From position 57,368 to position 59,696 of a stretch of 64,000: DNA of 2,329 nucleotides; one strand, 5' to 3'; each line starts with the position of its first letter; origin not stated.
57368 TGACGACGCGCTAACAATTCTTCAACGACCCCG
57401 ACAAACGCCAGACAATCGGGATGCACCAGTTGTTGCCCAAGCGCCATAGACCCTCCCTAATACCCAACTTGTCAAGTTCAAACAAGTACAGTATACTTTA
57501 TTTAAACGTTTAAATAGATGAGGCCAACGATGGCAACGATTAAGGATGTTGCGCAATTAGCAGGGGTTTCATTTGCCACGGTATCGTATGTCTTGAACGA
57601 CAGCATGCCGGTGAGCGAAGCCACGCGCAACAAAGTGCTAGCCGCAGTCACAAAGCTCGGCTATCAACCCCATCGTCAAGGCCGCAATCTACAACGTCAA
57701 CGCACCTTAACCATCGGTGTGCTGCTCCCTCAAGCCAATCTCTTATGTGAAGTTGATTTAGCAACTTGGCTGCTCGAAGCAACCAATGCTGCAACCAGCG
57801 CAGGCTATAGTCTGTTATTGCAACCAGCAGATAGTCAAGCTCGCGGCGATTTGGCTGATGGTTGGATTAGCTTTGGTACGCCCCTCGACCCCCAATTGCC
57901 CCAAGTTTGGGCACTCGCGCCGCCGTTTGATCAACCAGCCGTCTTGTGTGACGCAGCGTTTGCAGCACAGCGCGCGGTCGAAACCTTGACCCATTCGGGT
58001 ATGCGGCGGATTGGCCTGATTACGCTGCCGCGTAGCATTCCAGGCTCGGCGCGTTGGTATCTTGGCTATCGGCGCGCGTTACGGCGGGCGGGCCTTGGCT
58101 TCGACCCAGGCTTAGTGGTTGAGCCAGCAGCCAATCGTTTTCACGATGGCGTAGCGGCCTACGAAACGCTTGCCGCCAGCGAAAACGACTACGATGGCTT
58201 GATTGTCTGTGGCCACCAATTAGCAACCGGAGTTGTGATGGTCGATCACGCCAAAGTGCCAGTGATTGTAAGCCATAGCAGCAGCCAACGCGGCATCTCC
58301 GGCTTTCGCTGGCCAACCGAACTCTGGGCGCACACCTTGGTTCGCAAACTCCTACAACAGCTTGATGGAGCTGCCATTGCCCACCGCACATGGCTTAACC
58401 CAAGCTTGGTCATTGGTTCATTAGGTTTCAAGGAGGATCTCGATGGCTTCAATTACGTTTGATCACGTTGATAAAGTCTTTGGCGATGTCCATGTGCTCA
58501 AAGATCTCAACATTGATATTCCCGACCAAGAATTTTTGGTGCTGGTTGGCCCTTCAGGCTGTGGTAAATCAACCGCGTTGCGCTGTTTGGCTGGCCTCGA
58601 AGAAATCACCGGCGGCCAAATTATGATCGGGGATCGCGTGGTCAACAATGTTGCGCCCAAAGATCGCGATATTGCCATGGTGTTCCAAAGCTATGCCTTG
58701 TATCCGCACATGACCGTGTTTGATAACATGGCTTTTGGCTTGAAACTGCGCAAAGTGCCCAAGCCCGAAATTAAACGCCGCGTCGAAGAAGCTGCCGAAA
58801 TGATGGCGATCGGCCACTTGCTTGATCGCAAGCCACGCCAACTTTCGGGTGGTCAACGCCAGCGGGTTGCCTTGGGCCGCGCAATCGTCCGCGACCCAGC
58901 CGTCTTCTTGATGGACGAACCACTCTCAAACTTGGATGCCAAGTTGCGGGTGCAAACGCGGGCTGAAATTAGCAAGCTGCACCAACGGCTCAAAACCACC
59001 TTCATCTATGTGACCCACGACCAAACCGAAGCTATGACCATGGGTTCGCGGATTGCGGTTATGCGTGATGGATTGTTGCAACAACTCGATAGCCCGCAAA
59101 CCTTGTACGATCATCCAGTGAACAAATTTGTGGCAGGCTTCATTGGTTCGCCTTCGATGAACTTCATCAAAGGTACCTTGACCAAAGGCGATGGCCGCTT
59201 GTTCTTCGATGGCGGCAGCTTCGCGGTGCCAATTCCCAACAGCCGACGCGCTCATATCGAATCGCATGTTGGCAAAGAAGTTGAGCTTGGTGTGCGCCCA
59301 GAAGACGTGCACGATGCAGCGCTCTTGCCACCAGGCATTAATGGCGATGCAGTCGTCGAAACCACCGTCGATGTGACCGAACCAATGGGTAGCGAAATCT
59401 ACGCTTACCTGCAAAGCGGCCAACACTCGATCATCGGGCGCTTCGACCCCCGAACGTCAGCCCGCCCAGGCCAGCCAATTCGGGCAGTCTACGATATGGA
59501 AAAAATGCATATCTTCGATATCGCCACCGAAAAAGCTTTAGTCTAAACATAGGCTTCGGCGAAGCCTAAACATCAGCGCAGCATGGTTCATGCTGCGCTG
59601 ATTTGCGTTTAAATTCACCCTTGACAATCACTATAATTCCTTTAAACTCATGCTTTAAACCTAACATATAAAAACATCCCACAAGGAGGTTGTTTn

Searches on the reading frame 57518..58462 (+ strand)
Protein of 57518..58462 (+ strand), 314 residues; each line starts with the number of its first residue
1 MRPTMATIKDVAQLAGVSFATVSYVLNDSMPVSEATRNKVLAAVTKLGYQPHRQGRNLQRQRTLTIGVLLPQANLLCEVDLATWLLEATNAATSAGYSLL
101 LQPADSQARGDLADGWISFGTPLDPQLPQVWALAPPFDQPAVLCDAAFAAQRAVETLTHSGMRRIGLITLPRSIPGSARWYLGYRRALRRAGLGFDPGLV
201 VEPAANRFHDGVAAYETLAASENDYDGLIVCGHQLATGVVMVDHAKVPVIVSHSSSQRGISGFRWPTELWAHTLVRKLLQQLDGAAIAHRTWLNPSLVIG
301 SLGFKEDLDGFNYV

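Call 56: search_protein_families(library=pfam, proteins=[window:57518-58462:+], max_evalue=0.00001)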
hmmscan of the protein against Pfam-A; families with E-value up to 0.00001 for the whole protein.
window:57518-58462:+ (314 aa): 2 families
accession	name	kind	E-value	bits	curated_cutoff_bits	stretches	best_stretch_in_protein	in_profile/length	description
PF00356.27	LacI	-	1.4e-19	70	27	1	7-51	1-45/46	Bacterial regulatory proteins, lacI family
PF13377.12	Peripla_BP_3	-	1.7e-09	38.4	26.5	1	154-300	1-164/167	Periplasmic binding protein-like domain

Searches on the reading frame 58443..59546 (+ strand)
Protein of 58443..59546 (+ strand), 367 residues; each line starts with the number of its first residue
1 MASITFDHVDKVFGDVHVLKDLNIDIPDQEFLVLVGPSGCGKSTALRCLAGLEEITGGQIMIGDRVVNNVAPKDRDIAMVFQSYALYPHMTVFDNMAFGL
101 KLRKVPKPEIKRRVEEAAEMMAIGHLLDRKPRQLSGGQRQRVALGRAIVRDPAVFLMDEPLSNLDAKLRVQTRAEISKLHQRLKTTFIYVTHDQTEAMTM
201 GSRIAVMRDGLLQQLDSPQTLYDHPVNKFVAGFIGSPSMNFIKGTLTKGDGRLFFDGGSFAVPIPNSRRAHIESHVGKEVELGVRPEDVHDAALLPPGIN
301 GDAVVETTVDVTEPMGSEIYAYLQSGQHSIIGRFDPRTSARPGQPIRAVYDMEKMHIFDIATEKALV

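Call 56: search_protein_families(library=pfam, proteins=[window:58443-59546:+], max_evalue=0.00001)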
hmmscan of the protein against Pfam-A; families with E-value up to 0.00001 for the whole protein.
window:58443-59546:+ (367 aa): 3 families
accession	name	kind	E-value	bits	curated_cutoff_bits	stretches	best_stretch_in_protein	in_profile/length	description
PF00005.33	ABC_tran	-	6.8e-33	114.6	25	1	19-161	1-136/137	ABC transporter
PF17912.7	OB_MalK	-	1.4e-15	58.4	27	1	235-289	1-53/53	MalK OB fold domain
PF13304.12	AAA_21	-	2.3e-06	28.3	27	0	31-54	1-24/304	AAA domain, putative AbiEii toxin, Type IV TA system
